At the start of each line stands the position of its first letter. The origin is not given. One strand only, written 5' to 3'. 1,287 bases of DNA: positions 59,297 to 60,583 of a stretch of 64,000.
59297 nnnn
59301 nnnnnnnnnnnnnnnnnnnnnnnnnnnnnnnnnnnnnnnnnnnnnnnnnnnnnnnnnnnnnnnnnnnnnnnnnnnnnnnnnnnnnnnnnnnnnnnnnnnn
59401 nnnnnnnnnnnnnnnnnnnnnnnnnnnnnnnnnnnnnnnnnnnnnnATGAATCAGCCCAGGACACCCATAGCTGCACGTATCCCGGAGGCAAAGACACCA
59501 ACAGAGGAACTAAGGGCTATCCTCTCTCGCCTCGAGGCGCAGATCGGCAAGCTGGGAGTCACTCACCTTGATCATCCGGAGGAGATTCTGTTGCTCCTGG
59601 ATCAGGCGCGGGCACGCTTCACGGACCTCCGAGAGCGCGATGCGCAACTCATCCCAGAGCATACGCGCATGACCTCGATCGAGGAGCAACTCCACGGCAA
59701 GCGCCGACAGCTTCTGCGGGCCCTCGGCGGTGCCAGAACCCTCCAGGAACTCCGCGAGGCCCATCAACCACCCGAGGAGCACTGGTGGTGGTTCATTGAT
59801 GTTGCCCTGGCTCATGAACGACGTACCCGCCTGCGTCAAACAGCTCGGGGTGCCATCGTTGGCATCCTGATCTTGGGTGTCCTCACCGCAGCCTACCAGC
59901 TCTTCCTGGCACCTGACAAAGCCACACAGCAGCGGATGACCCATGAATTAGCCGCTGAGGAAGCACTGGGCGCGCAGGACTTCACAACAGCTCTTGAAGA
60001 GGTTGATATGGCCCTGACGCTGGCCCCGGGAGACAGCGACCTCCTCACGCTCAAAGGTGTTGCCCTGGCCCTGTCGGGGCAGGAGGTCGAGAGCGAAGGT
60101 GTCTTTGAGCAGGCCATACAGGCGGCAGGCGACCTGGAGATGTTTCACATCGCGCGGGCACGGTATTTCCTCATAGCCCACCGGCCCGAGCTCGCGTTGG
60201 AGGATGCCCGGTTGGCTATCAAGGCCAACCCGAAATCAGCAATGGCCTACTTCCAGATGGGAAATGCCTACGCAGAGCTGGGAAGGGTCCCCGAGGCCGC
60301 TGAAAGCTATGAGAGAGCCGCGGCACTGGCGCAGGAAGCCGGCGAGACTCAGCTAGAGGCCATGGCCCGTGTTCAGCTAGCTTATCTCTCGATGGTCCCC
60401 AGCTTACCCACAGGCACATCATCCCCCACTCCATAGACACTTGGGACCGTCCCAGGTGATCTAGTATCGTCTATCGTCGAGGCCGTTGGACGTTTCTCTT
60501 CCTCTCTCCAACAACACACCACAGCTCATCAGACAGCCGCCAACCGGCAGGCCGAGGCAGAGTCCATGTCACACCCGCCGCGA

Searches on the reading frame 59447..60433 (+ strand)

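Call 65: search_protein_families(library=pfam, proteins=[window:59447-60433:+], max_evalue=0.001)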
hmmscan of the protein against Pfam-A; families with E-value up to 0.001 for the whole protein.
window:59447-60433:+ (329 aa): 9 families
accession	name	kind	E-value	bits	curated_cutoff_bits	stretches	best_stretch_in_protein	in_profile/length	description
PF07719.23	TPR_2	-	3.9e-10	39.5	27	1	265-296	1-32/34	Tetratricopeptide repeat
PF13431.12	TPR_17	-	4.4e-09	36.3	24.4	1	257-284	5-32/34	Tetratricopeptide repeat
PF13432.12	TPR_16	-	8.3e-08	33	32.7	1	236-295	2-61/65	Tetratricopeptide repeat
PF00515.34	TPR_1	-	9.6e-08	32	27.8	1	265-295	1-31/34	Tetratricopeptide repeat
PF13371.12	TPR_9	-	1.3e-06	28.8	35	0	238-299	3-63/73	Tetratricopeptide repeat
PF13414.12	TPR_11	-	4.7e-05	23.4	26.8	0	272-294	1-23/42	TPR repeat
PF13176.12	TPR_7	-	7.3e-05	23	27.9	0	267-298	1-32/36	Tetratricopeptide repeat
PF13424.12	TPR_12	-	0.00031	21.3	30.1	1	265-312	3-52/77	Tetratricopeptide repeat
PF13181.12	TPR_8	-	0.00049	20.5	25.7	0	267-296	3-32/34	Tetratricopeptide repeat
